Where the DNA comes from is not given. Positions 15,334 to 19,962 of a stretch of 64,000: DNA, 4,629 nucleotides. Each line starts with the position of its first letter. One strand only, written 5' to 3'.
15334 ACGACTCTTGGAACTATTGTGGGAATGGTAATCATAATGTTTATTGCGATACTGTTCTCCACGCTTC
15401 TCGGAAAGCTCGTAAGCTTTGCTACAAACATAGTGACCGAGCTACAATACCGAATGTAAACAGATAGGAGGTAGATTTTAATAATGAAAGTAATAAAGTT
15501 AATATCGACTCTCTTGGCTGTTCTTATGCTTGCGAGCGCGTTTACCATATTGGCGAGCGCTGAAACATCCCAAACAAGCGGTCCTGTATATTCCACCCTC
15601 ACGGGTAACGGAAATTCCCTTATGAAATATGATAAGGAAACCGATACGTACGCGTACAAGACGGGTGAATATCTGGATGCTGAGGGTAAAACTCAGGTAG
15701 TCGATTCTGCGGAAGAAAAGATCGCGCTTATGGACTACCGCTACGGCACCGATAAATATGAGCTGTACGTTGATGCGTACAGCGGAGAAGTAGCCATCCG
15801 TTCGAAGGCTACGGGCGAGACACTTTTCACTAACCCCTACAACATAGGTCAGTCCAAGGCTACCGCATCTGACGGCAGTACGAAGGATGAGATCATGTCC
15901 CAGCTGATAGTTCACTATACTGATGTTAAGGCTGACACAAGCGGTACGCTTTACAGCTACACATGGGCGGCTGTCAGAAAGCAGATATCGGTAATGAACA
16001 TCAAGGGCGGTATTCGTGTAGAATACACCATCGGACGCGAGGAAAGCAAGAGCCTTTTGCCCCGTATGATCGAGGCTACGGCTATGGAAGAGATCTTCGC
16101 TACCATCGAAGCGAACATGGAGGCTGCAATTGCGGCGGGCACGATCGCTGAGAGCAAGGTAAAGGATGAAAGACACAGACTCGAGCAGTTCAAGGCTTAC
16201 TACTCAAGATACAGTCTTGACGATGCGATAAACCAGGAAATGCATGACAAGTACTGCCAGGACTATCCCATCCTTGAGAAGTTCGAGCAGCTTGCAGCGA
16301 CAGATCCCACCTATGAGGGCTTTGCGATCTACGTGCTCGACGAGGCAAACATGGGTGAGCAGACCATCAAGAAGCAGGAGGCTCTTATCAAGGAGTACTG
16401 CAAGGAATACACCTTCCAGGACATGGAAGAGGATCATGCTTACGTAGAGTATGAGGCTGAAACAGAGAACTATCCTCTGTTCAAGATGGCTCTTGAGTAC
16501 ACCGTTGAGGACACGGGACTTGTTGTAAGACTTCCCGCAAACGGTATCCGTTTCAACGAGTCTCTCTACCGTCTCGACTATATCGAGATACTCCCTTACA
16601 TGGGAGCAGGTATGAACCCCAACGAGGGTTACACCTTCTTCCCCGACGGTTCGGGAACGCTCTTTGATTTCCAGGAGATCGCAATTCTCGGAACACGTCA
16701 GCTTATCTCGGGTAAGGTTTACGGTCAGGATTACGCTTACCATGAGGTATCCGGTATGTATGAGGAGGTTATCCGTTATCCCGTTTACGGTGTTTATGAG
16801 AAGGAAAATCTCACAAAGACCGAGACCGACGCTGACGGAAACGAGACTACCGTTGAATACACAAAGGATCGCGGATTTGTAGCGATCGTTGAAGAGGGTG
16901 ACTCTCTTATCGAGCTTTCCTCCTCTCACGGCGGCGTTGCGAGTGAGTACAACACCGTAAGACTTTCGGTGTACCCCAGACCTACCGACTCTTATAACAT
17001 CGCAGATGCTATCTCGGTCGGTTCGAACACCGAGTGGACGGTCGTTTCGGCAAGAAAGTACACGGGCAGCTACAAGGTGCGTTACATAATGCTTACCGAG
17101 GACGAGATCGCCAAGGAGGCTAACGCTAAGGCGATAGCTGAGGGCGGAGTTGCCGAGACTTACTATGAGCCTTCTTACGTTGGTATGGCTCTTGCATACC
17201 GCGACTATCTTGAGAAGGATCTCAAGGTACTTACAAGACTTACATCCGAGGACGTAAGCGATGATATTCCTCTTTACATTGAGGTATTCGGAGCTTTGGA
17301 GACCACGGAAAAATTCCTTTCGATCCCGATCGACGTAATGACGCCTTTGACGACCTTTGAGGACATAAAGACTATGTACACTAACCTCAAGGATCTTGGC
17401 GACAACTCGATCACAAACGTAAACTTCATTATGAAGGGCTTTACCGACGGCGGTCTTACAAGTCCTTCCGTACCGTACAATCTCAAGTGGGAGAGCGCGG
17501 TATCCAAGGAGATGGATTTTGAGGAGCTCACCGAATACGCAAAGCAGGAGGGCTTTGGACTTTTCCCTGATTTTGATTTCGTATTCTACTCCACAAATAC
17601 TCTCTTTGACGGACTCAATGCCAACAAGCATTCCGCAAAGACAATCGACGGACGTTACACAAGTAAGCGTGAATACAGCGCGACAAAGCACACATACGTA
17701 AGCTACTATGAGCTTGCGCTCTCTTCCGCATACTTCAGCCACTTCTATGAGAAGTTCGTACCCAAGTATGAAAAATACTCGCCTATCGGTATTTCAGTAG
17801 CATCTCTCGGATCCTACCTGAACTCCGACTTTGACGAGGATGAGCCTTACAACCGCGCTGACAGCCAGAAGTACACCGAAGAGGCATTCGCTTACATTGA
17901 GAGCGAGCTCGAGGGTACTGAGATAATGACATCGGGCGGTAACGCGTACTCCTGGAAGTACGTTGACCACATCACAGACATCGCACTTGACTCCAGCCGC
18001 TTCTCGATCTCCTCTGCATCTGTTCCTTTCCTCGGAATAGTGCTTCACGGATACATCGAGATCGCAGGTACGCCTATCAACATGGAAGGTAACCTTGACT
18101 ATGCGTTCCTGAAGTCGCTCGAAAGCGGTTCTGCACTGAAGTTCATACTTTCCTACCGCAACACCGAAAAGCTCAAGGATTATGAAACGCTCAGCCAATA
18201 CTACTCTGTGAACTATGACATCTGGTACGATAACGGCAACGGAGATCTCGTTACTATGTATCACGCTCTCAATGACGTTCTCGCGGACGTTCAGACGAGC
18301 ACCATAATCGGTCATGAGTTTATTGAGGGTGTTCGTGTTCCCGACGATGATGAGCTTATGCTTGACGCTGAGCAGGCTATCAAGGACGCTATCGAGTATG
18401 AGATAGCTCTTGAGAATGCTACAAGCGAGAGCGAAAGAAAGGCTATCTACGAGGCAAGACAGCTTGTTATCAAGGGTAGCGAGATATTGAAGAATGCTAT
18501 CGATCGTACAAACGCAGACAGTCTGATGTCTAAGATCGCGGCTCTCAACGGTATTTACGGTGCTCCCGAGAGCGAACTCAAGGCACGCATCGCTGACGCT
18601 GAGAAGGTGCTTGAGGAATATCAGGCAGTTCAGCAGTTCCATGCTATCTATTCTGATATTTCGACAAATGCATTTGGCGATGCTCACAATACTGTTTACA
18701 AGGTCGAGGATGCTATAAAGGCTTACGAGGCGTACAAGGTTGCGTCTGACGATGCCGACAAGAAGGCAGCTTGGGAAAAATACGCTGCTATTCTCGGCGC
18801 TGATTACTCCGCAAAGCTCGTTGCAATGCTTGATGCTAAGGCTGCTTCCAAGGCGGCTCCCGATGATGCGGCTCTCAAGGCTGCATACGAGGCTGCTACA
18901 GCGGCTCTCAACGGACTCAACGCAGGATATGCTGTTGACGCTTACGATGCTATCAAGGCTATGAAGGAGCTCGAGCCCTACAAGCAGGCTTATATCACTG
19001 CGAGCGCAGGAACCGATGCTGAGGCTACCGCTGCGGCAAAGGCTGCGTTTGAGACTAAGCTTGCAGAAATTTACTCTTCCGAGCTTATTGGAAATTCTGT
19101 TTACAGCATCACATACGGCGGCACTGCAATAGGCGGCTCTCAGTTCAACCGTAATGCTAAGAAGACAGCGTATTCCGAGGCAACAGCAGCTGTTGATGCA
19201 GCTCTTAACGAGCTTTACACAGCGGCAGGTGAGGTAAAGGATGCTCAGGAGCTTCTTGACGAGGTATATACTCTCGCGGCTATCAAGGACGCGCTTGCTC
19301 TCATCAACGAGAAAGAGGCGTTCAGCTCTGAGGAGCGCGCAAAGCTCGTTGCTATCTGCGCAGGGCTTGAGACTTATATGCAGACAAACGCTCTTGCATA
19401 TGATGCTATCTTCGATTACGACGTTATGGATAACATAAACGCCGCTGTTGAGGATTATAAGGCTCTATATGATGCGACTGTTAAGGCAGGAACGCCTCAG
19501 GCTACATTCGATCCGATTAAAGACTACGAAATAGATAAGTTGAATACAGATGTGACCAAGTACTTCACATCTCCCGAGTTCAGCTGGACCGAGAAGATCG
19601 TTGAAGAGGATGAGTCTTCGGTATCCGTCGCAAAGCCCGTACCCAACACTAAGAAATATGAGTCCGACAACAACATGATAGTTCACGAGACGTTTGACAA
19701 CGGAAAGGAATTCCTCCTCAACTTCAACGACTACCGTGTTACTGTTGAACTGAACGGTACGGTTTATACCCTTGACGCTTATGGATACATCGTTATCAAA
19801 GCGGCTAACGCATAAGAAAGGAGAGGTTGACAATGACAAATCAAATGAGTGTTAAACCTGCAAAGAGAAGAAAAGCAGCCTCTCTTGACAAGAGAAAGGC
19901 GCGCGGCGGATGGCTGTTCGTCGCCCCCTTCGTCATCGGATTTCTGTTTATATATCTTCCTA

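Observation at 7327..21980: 14.6-kb seven-gene locus: giant SBP, two permease pairs, two giant unknown surface proteins, no ATPase, hydrolase or regulator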

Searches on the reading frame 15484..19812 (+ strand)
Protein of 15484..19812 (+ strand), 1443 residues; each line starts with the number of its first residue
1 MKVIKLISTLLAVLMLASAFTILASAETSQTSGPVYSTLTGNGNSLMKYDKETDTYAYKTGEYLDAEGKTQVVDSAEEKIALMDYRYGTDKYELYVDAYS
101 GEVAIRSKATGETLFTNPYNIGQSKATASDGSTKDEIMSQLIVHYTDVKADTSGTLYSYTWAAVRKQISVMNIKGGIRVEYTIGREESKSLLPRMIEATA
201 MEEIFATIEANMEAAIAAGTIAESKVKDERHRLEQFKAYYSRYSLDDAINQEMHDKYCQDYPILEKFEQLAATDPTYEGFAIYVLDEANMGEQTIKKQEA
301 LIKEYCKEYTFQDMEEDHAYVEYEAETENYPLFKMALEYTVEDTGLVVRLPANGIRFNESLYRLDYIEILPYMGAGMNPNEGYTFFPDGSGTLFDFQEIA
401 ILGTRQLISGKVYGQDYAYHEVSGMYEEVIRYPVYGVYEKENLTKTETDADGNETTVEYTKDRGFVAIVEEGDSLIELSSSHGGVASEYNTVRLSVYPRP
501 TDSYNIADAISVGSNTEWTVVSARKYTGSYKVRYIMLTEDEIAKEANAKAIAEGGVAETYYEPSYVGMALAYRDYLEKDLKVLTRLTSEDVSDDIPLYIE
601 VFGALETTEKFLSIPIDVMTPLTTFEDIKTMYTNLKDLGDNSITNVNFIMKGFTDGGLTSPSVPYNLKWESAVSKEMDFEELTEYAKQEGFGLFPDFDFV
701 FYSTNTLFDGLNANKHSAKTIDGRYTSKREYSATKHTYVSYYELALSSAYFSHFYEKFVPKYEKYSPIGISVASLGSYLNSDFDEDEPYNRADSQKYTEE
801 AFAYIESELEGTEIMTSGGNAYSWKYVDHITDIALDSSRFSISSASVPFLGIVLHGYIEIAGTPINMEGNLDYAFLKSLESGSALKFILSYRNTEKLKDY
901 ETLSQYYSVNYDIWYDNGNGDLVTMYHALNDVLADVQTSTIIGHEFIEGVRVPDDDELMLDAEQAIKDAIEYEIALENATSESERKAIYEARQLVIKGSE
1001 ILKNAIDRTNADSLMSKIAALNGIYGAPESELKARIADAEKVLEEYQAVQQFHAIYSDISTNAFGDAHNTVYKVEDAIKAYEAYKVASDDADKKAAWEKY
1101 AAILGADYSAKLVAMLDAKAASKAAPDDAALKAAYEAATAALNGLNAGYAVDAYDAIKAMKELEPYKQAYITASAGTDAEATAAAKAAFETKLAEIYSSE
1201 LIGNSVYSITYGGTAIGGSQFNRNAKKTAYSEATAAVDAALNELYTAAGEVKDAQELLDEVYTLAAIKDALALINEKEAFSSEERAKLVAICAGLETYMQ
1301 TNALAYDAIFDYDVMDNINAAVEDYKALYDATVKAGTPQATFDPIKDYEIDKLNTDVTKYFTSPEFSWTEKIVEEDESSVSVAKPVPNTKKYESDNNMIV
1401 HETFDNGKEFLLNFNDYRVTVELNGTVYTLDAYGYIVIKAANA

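Call 7: search_protein_families(library=pfam, proteins=[window:15484-19812:+], max_evalue=0.01)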
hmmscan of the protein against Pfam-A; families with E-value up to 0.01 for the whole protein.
window:15484-19812:+ (1443 aa): 1 family
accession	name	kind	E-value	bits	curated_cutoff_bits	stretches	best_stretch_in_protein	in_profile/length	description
PF18952.6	DUF5696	-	1.2e-122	410.9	25.6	1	313-948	6-578/612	Family of unknown function (DUF5696)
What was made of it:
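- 15484..19815 (+): g5: 1443-aa secreted DUF5696 protein with a glycoside-hydrolase-like head (beta-sandwich, TIM barrel and C-terminal beta strands). Pfam DUF5696 at 1e-122 (call 7).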

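Call 8: search_protein_families(library=ncbifam, proteins=[window:15484-19812:+], max_evalue=0.01)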
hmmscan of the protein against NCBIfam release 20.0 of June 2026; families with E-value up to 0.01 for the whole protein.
window:15484-19812:+ (1443 aa): 0 families

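Call 14: search_solved_structures(query=window:15484-19812:+, max_evalue=1, show_alignments=2)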
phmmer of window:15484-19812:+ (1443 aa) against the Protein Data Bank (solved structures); distinct sequences matched with E-value up to 1: 1.
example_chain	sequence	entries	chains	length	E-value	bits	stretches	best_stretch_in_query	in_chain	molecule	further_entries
4r2h_A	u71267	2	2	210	0.17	12.6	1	723-913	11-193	STIV B204 ATPase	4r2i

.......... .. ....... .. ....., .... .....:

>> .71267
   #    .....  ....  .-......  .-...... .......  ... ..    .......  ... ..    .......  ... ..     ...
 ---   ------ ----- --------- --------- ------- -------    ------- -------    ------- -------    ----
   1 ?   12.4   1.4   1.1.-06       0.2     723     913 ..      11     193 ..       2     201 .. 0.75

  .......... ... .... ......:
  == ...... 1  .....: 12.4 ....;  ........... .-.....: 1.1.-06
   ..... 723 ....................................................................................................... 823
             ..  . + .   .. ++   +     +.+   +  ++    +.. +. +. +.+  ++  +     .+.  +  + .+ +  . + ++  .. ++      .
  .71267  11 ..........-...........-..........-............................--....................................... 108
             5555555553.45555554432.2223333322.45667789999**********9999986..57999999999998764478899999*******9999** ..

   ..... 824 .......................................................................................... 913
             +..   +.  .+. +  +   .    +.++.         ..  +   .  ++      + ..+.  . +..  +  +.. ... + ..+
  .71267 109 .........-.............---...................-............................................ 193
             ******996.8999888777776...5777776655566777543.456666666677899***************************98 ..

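Call 17: find_homologous_proteins(query=window:15484-19812:+, max_evalue=0.00001)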
Query window:15484-19812:+ (1443 aa): 1741 proteins with E <= 0.00001 among 8000 candidates; the best 120 are listed.
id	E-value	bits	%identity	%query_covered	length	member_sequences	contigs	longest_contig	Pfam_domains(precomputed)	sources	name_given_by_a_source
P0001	0.0e+0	3162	100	100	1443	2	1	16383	PF18952.7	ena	-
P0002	0.0e+0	2391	77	100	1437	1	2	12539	PF18952.7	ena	-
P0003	0.0e+0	2371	76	100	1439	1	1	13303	PF18952.7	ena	-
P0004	0.0e+0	2370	77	100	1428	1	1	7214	PF18952.7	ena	-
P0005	0.0e+0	2332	75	100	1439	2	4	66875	PF18952.7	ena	-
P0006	0.0e+0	2261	73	100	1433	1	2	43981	PF18952.7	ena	-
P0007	0.0e+0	2258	74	100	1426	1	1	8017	PF18952.7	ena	-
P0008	0.0e+0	2099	69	100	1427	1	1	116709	PF18952.7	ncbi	-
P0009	0.0e+0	2087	69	100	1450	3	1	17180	PF18952.7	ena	-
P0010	0.0e+0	2054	68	100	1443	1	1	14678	PF18952.7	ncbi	-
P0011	0.0e+0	2050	67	100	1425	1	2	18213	PF18952.7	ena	-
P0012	0.0e+0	2045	68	100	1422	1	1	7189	PF18952.7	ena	-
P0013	0.0e+0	2043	67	100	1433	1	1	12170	PF18952.7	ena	-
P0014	0.0e+0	1931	65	100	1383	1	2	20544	PF18952.7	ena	-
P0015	0.0e+0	1921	66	100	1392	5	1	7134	PF18952.7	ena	-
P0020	0.0e+0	1710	58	100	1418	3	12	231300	PF18952.7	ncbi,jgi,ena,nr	ncbi:MAG: hypothetical protein E7607_00090 [Ruminococcaceae bacterium]|nr:hypothetical protein [Osci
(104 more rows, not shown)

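Call 19: find_related_loci(query=A1, collection=genome_contigs, flank=10000)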
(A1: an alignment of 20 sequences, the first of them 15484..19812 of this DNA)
Query A1 (1443 aa) in genome_contigs; peptide patterns used: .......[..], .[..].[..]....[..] (x = any residue, [..] = any of these).
439 stretches matched a pattern; 375 encode a relative of the query (tblastn E <= 1e-3); the best 80 are kept; 80 distinct loci.
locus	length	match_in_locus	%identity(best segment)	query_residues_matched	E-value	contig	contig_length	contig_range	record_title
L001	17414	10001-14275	69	1-1441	0e+0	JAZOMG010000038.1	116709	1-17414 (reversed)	MAG: Eubacteriales bacterium isolate T1900045650_YK20190344.MAGScoT_cleanbin_000004 SGB_8193_k141_311732, whole genome s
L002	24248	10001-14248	58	1-1440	0e+0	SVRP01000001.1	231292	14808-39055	MAG: Oscillospiraceae bacterium isolate SIG646 NODE_678_length_231292_cov_12.920996, whole genome shotgun sequence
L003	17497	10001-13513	58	1-1438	0e+0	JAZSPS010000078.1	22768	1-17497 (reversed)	MAG: Eubacteriales bacterium isolate T1900044545_TS20190011.MAGScoT_cleanbin_000042 SGB_128_k141_2254483, whole genome s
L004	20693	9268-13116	60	1-1438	0e+0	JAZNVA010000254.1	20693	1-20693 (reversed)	MAG: Eubacteriales bacterium isolate T1900044792_TS20190258.MAGScoT_cleanbin_000010 SGB_2658_k141_956171, whole genome s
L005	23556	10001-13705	54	1-1438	0e+0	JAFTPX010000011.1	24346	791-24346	MAG: Clostridia bacterium isolate RGIG4042 Roe_deer_Cecum-5__c2616, whole genome shotgun sequence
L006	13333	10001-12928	55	1-1009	0e+0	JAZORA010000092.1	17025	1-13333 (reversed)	MAG: Eubacteriales bacterium isolate T1900045563_YK20190257.MAGScoT_cleanbin_000035 SGB_7920_k141_1114191, whole genome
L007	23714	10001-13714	55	1-1439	0e+0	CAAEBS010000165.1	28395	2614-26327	MAG TPA_asm: Clostridia bacterium, isolate HGM12711, WGS project CAAEBS010000000 data, contig: ERS396440_25_k89_234772,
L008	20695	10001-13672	60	1-1438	0e+0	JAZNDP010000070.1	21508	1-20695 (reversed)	MAG: Eubacteriales bacterium isolate T1900044726_TS20190192.MAGScoT_cleanbin_000057 SGB_1954_k141_2495405, whole genome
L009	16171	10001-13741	52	1-1442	0e+0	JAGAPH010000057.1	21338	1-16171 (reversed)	MAG: Clostridia bacterium isolate RGIG8650 Water_deer_Cecum.Co__c592965, whole genome shotgun sequence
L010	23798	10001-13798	54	1-1438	0e+0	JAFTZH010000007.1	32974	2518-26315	MAG: Clostridia bacterium isolate RGIG4286 Roe_deer_Colon.Co__c338973, whole genome shotgun sequence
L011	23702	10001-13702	54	1-1441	0e+0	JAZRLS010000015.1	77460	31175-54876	MAG: Eubacteriales bacterium isolate T1900045430_YK20190121.MAGScoT_cleanbin_000004 SGB_7093_k141_496654, whole genome s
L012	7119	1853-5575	54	1-1442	0e+0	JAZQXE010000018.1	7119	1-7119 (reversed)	MAG: Eubacteriales bacterium isolate T1900045162_TC20190156.MAGScoT_cleanbin_000055 SGB_5091_k141_1063144, whole genome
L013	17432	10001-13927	51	1-1438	0e+0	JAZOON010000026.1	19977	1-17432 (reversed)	MAG: Eubacteriales bacterium isolate T1900045627_YK20190321.MAGScoT_cleanbin_000138 SGB_8039_k141_99129, whole genome sh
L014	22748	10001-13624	54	1-1437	0e+0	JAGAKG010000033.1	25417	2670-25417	MAG: Clostridia bacterium isolate RGIG8519 Water_deer_Cecum-2__c254166, whole genome shotgun sequence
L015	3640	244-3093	54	1-992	0e+0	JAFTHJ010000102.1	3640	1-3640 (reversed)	MAG: Clostridia bacterium isolate RGIG3820 Roe_deer_Cecum-1__c282807, whole genome shotgun sequence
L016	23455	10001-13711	52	5-1443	0e+0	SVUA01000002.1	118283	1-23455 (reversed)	MAG: Oscillospiraceae bacterium isolate SIG709 NODE_3673_length_118283_cov_3.111649, whole genome shotgun sequence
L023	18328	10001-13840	52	1-1443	0e+0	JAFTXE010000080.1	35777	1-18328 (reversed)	MAG: Clostridia bacterium isolate RGIG4231 Roe_deer_Colon-4__c262620, whole genome shotgun sequence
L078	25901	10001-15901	45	1-1443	0e+0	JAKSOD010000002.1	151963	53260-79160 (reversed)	MAG: Clostridia bacterium isolate Horse_feces168 MAG168_2, whole genome shotgun sequence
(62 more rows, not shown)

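Call 39: find_encoding_contigs(protein=P0020, flank=10000, max_places=2)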
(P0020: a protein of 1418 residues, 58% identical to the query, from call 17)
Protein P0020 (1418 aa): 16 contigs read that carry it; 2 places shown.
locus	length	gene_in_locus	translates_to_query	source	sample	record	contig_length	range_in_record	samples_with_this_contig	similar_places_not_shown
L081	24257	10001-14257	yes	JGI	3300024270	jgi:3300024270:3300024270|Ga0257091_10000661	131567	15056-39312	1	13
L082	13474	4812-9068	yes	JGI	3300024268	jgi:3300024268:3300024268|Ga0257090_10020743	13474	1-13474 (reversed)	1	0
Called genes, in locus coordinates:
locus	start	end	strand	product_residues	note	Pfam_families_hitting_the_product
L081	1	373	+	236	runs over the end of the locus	PF02463:SMC_N (faint), PF00005:ABC_tran, PF13304:AAA_21 (faint)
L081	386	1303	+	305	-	PF01458:SUFBD_core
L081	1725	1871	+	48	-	-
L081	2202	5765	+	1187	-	-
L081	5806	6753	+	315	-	PF00528:BPD_transp_1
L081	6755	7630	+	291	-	PF00528:BPD_transp_1 (faint)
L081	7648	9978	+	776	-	PF01436:NHL (faint), PF13432:TPR_16 (weak), PF04893:Yip1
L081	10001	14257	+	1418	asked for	PF18952:DUF5696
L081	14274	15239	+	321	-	PF00528:BPD_transp_1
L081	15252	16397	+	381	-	PF00528:BPD_transp_1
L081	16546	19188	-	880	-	PF01411:tRNA-synt_2c, PF07973:tRNA_SAD, PF02272:DHHA1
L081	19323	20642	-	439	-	PF00465:Fe-ADH, PF13685:Fe-ADH_2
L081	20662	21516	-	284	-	PF02311:AraC_binding, PF12833:HTH_18, PF00165:HTH_AraC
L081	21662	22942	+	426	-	PF01408:GFO_IDH_MocA, PF22725:GFO_IDH_MocA_C3, PF02894:GFO_IDH_MocA_C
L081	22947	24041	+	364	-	PF01636:APH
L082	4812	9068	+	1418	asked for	PF18952:DUF5696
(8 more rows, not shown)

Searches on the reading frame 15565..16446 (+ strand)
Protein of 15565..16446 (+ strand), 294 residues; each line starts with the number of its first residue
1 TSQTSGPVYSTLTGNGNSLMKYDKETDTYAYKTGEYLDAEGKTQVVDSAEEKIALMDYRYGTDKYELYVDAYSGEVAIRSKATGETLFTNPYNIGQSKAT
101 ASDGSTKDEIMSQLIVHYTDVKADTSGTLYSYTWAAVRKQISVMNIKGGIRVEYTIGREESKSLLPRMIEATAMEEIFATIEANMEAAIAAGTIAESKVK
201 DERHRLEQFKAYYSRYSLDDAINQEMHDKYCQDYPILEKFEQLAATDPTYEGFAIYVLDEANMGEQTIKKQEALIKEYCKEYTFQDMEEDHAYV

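Call 60: search_protein_families(library=pfam, proteins=[window:15565-16446:+], max_evalue=10)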
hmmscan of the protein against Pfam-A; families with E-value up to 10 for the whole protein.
window:15565-16446:+ (294 aa): 2 families
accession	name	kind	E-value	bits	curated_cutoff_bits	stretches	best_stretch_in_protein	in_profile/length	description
PF03413.25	PepSY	-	0.075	13.8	24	1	60-76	39-56/60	Peptidase propeptide and YPEB domain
PF16754.10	Pesticin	-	0.12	12.7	25.8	1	69-124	60-115/156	Bacterial toxin homologue of phage lysozyme, C-term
